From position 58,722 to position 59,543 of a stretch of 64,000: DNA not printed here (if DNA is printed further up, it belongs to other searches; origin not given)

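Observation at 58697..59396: RpoB carries a C-terminal module that also exists as the C-terminus of a stand-alone TPR protein next to an EF-G paralog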

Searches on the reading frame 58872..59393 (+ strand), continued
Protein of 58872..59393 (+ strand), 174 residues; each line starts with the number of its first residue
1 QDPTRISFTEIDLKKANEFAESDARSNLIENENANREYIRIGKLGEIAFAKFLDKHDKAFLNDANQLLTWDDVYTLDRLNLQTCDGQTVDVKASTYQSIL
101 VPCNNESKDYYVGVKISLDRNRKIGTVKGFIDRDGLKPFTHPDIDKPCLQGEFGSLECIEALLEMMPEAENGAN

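Call 56: find_encoding_contigs(protein=P0005, flank=10000, max_places=2)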
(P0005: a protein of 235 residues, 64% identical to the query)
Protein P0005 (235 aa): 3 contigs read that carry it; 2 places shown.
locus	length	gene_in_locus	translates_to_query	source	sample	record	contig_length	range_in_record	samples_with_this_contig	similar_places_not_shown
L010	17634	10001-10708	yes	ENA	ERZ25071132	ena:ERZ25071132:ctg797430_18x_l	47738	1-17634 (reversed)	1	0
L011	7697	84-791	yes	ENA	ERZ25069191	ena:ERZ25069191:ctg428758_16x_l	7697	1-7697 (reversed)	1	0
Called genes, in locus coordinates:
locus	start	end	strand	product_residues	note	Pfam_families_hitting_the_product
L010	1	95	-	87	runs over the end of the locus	-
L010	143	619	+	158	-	PF02700:PurS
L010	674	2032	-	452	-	PF01554:MatE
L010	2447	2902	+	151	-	PF22811:Zn_ribbon_NrdR, PF03477:ATP-cone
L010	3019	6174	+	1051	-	PF08471:Ribonuc_red_2_N, PF02867:Ribonuc_red_lgC, PF12637:TSCPD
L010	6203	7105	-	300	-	PF01925:TauE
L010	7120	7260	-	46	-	-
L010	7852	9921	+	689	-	PF00009:GTP_EFTU, PF01926:MMR_HSR1, PF22042:EF-G_D2, PF03144:GTP_EFTU_D2 (faint), PF14492:EFG_III, PF03764:EFG_IV, PF00679:EFG_C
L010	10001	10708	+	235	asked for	-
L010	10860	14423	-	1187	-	PF02463:SMC_N, PF13175:AAA_15, PF13304:AAA_21 (faint), PF24161:CCDC39 (faint), PF06470:SMC_hinge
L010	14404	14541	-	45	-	-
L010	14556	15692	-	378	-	PF08331:QueG_DUF1730, PF00037:Fer4 (faint), PF13484:Fer4_16, PF13646:HEAT_2, PF03130:HEAT_PBS (faint)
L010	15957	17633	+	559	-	?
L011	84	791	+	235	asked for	-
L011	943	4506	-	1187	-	PF02463:SMC_N, PF13175:AAA_15, PF13304:AAA_21 (faint), PF24161:CCDC39 (faint), PF06470:SMC_hinge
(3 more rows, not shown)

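Call 57: find_encoding_contigs(protein=P0009, flank=10000, max_places=2)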
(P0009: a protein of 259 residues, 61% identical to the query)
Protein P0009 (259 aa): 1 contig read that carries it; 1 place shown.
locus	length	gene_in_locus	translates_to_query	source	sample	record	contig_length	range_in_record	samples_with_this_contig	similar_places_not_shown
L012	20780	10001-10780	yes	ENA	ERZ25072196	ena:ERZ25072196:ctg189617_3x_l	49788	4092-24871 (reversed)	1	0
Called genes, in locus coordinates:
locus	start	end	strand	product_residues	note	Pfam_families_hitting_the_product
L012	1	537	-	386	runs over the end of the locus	PF01408:GFO_IDH_MocA, PF21252:Glyco_hydro_109_C, PF22725:GFO_IDH_MocA_C3 (weak)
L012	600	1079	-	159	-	-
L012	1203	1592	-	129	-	PF14552:Tautomerase_2, PF01361:Tautomerase (weak)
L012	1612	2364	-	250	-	PF00557:Peptidase_M24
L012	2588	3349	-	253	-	PF02633:Creatininase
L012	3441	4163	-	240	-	PF00155:Aminotran_1_2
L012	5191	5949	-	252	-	PF13808:DDE_Tnp_1_assoc, PF01609:DDE_Tnp_1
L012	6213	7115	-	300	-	PF01925:TauE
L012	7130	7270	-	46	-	-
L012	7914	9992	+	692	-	PF00009:GTP_EFTU, PF01926:MMR_HSR1, PF22042:EF-G_D2, PF14492:EFG_III, PF03764:EFG_IV, PF00679:EFG_C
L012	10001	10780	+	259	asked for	-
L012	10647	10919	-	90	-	-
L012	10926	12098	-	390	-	PF02463:SMC_N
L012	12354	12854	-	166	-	PF06470:SMC_hinge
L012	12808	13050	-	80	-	-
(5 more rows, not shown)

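Call 58: find_encoding_contigs(protein=P0012, flank=10000, max_places=2)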
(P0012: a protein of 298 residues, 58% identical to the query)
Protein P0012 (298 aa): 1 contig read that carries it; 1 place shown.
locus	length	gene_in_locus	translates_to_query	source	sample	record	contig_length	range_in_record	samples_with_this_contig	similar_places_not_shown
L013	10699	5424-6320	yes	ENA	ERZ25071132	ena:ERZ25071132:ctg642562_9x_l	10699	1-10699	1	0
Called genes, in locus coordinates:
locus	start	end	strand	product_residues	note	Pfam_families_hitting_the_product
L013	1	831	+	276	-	?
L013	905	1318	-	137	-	-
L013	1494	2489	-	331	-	PF13546:DDE_5, PF01609:DDE_Tnp_1, PF04693:DDE_Tnp_2 (weak)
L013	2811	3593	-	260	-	PF04951:Peptidase_M55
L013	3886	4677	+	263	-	PF01261:AP_endonuc_2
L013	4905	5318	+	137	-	-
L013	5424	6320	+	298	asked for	-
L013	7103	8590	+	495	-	PF00370:FGGY_N, PF02782:FGGY_C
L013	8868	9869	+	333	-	PF13378:MR_MLE_C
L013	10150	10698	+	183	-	?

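Call 64: find_related_loci(query=A3, collection=metagenome_contigs, flank=10000)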
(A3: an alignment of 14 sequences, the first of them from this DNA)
Query A3 (174 aa) in metagenome_contigs; peptide patterns used: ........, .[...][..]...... (x = any residue, [..] = any of these).
189 stretches matched a pattern; 3 encode a relative of the query (tblastn E <= 1e-3); 3 distinct loci.
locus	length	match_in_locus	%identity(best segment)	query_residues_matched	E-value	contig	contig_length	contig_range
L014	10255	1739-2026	37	41-145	1e-9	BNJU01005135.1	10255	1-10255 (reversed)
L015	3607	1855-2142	37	41-145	9e-10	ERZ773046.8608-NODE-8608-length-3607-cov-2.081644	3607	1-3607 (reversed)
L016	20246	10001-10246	42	41-117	2e-9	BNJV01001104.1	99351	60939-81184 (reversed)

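Call 67: find_encoding_contigs(protein=P0018, flank=4000, max_places=2)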
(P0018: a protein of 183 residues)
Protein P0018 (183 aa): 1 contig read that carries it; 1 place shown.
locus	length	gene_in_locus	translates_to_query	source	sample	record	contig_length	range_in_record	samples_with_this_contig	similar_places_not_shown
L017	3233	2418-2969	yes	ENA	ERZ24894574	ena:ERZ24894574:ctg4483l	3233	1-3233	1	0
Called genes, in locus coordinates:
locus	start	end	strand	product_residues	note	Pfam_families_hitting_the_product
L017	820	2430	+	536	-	PF01555:N6_N4_Mtase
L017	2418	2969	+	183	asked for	PF08852:DUF1822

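Call 68: find_encoding_contigs(protein=P0016, flank=6000, max_places=2)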
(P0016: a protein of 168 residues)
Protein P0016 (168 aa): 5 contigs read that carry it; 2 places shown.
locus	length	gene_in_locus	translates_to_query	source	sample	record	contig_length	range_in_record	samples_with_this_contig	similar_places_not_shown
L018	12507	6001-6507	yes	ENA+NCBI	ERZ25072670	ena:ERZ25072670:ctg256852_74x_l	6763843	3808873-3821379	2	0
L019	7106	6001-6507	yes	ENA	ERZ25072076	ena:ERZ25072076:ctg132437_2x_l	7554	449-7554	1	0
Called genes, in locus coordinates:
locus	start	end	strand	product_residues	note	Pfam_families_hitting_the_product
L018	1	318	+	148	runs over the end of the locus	PF00583:Acetyltransf_1, PF13673:Acetyltransf_10, PF13508:Acetyltransf_7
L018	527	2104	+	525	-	-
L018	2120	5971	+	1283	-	-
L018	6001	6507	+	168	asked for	PF08852:DUF1822 (weak)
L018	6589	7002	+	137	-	PF13860:FlgD_ig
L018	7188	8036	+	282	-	PF05721:PhyH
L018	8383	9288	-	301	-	PF00701:DHDPS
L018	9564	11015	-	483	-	PF00251:Glyco_hydro_32N, PF08244:Glyco_hydro_32C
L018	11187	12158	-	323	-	PF01118:Semialdhyde_dh, PF22698:Semialdhyde_dhC_1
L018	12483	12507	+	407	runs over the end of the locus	PF00155:Aminotran_1_2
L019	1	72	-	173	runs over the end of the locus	?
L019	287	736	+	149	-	PF00583:Acetyltransf_1, PF13673:Acetyltransf_10, PF13508:Acetyltransf_7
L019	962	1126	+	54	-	-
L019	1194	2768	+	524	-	PF08867:FRG, PF13424:TPR_12, PF13414:TPR_11, PF13432:TPR_16, PF00515:TPR_1, PF07719:TPR_2, PF13414:TPR_11, PF00515:TPR_1, +17 more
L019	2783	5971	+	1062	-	PF23414:Beta-prop_EML_2, PF24807:WD40_CDC20-Fz, PF24814:WD40_Prp19, PF25173:Beta-prop_WDR3_1st, PF25174:Beta-prop_THOC3, PF25175:Beta-prop_WDR5, PF00400:WD40, PF23381:Beta-prop_IFT122_1st, +158 more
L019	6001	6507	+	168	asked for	PF08852:DUF1822 (weak)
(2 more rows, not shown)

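Call 69: fold_search(model_id=the predicted structure, library=pdb)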
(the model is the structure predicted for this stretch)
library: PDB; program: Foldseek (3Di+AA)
matches with E <= 10: 266; with E <= 0.001: 0
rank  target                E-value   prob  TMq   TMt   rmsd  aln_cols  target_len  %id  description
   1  1iaw_A                2.0e-02  0.63  0.33  0.21  10.7       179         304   13  CRYSTAL STRUCTURE OF NAEI COMPLEXED WITH 17MER DNA (released 2001-08-03)
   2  1ev7_A                2.8e-02  0.44  0.30  0.20  12.1       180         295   12  CRYSTAL STRUCTURE OF DNA RESTRICTION ENDONUCLEASE NAEI (released 2000-10-19)
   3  2rfq_D                1.5e-01  0.18  0.23  0.13  11.6       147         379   10  Crystal structure of 3-HSA hydroxylase from Rhodococcus sp. RHA1 (released 2007-10-16)
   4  2rfq_B                1.5e-01  0.12  0.22  0.12  14.5       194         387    9  Crystal structure of 3-HSA hydroxylase from Rhodococcus sp. RHA1 (released 2007-10-16)
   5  4w9u_A                1.9e-01  0.07  0.21  0.12  15.9       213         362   13  Crystal Structure of an Acyl-CoA dehydrogenase from Brucella melitensis (released 2014-09-10)
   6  4oq2                  2.0e-01  0.44  0.24  0.15   4.9        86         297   15  5hmC specific restriction endonuclease PvuRTs1I (released 2014-03-12)
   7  2rfq_C                2.3e-01  0.11  0.23  0.12  14.2       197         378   10  Crystal structure of 3-HSA hydroxylase from Rhodococcus sp. RHA1 (released 2007-10-16)
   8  3g66_A                2.3e-01  0.03  0.14  0.13  16.6       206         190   10  The crystal structure of Streptococcus pneumoniae Sortase C provides novel insights into catalysis as well as pilin su (released 2009-09-01)
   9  3afe_A                2.6e-01  0.09  0.20  0.11  13.1       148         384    8  Crystal structure of the HsaA monooxygenase from M.tuberculosis (released 2010-05-26)
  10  2jbr_A                3.8e-01  0.15  0.22  0.11   7.9       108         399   10  Structure of the monooxygenase component of p-hydroxyphenylacetate hydroxylase from Acinetobacter baumanni (released 2007-01-23)
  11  2rfq_A                4.6e-01  0.08  0.23  0.12  12.7       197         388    9  Crystal structure of 3-HSA hydroxylase from Rhodococcus sp. RHA1 (released 2007-10-16)
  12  4oky                  5.0e-01  0.18  0.22  0.15   7.0        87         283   13  Crystal structure of PvuRts1I, a 5-hydroxymethylcytosine DNA restriction endonuclease (released 2014-09-10)
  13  2jbr_B                5.3e-01  0.14  0.22  0.12   7.8       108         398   10  Structure of the monooxygenase component of p-hydroxyphenylacetate hydroxylase from Acinetobacter baumanni (released 2007-01-23)
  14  6ibc_A                5.3e-01  0.02  0.12  0.08  24.8       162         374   14  Thermophage P23-45 procapsid (released 2019-02-13)
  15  3gnc_A                5.6e-01  0.06  0.23  0.14  15.5       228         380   12  Crystal structure of Glutaryl-COA dehydrogenase from Burkholderia Pseudomallei with fragment 6421 (released 2009-07-07)
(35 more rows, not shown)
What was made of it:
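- On PD-(D/E)xK (restriction-endonuclease-like) fold superfamily: NaeI is the top Foldseek PDB hit (call 69).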

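Call 84: search_protein_families(library=padloc, proteins=[window:58872-59393:+, P0001, P0002, P0016, P0018, P0012, L018:527-2101:+, L018:2120-5968:+, L006:9995-10531:+, L007:9848-10429:+], max_evalue=0.1)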
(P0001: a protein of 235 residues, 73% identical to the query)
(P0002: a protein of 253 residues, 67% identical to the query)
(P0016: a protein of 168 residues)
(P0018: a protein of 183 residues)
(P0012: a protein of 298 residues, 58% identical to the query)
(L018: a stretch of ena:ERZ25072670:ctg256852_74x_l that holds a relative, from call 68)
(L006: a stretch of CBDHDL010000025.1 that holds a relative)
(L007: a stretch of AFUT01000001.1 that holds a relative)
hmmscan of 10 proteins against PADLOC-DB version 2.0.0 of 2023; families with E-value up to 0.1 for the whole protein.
window:58872-59393:+ (174 aa): 0 families

P0001 (235 aa): 0 families

P0002 (253 aa): 0 families

P0016 (168 aa): 0 families

P0018 (183 aa): 0 families

P0012 (298 aa): 1 family
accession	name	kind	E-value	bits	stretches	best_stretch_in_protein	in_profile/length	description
PDLC04923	PDC-S14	-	0.033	11.2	1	196-254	58-116/320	-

L018:527-2101:+ (525 aa): 0 families

L018:2120-5968:+ (1283 aa): 1 family
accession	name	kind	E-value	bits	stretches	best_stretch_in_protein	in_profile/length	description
PDLC02919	HEAT-ARM_XIII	-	1.3e-60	203.2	5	773-939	76-239/1972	-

L006:9995-10531:+ (179 aa): 0 families

L007:9848-10429:+ (194 aa): 0 families

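Call 85: search_protein_families(library=ncbifam, proteins=[window:58872-59393:+, P0001, P0016, P0018, P0012, L007:9848-10429:+, L006:9995-10531:+], max_evalue=0.1)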
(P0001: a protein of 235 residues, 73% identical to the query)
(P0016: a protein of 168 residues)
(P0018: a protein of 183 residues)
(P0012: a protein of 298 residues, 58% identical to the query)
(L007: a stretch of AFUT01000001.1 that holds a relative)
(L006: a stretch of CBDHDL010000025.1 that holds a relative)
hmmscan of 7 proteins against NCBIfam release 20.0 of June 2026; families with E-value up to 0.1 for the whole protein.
window:58872-59393:+ (174 aa): 0 families

P0001 (235 aa): 9 families
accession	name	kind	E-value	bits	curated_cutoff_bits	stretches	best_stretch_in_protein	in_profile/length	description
NF047558.1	TPR_END_plus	domain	2e-05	24.4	32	0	7-36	2-31/56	TPR end-of-group domain-containing protein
TIGR00990.1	3a0801s09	subfamily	7.3e-05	21.6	757.25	1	7-67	368-428/615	mitochondrial import receptor subunit TOM70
TIGR02917.1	PEP_TPR_lipo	equivalog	8.2e-05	20.7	312.2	1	7-67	25-85/899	XrtA/PEP-CTERM system TPR-repeat protein PrsT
NF007302.0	PRK09782.1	equivalog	0.00018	19.6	1223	1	2-67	577-641/990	phage receptor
TIGR02552.1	LcrH_SycD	equivalog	0.00035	20.3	104.8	1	3-69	51-117/136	SycD/LcrH family type III secretion system chaperone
TIGR02521.1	type_IV_pilW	equivalog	0.00095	18.8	154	1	7-67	34-94/234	type IV pilus biogenesis/stability protein PilW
NF002725.1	PRK02603.1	equivalog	0.0061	16.6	143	1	5-66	73-134/173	photosystem I assembly protein Ycf3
NF047371.1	FlcA_CTERM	equivalog_domain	0.027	12.9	300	1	7-64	476-533/646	periplasmic flagellar collar protein FlcA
NF040959.1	MamA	equivalog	0.087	12.2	200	0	4-67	37-100/204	magnetosome protein MamA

P0016 (168 aa): 0 families

P0018 (183 aa): 0 families

P0012 (298 aa): 0 families

L007:9848-10429:+ (194 aa): 1 family
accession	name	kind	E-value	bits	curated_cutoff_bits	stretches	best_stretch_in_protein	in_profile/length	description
NF006445.0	PRK08763.1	subfamily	0.019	15.2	246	1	31-90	37-97/164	single-stranded DNA-binding protein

L006:9995-10531:+ (179 aa): 0 families

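Call 95: fold_search(model_id=the predicted structure, library=viral)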
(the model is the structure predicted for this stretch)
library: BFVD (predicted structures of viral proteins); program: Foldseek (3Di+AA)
matches with E <= 10: 252; with E <= 0.001: 49
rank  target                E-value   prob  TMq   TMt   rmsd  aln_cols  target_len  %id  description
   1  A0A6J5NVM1            2.3e-09  1.00  0.74  0.72   3.9       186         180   18  Uncharacterized protein [uncultured Caudovirales phage]
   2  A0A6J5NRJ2            1.1e-08  1.00  0.61  0.62   5.5       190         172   18  Restriction endonuclease [uncultured Caudovirales phage]
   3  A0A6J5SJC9            1.4e-08  1.00  0.59  0.63   5.5       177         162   19  Uncharacterized protein [uncultured Caudovirales phage]
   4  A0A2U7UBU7            2.8e-08  1.00  0.60  0.31   6.8       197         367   17  Uncharacterized protein [Pandoravirus neocaledonia]
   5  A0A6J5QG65            3.4e-08  1.00  0.70  0.63   5.6       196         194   16  Uncharacterized protein [uncultured Caudovirales phage]
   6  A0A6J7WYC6            4.1e-08  1.00  0.62  0.62   4.5       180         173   18  Uncharacterized protein [uncultured Caudovirales phage]
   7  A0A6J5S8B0            8.3e-08  1.00  0.60  0.61   5.0       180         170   18  Uncharacterized protein [uncultured Caudovirales phage]
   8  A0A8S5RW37            2.2e-07  1.00  0.67  0.36   5.5       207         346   16  Uncharacterized protein [Siphoviridae sp. ctHip2]
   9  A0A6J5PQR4            2.5e-07  1.00  0.57  0.59   5.9       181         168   12  Uncharacterized protein [uncultured Caudovirales phage]
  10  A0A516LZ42            2.6e-07  1.00  0.51  0.51   5.7       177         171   22  (no name in the UniProt tables at hand)
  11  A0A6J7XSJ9            3.4e-07  1.00  0.57  0.61   4.5       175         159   18  Restriction endonuclease [uncultured Caudovirales phage]
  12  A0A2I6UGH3            1.1e-06  1.00  0.61  0.63   5.1       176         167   16  Uncharacterized protein [Salinibacter phage M8CR30-4]
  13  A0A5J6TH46            1.2e-06  1.00  0.64  0.67   3.8       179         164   17  HNH endonuclease [Mycobacterium phage Antsirabe]
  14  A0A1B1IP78            1.3e-06  1.00  0.60  0.63   5.7       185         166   13  (no name in the UniProt tables at hand)
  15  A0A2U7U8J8            1.9e-06  1.00  0.62  0.36   5.1       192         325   14  Uncharacterized protein [Pandoravirus quercus]
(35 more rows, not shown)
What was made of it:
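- On PD-(D/E)xK (restriction-endonuclease-like) fold superfamily: Phage 'restriction endonuclease' hits reach E 1e-8 (call 95).
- Foldseek gives NaeI as the top PDB hit (call 69) and 49 phage proteins at E<=1e-3, some named restriction endonuclease (call 95). There are many phage-encoded structural relatives (call 95).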
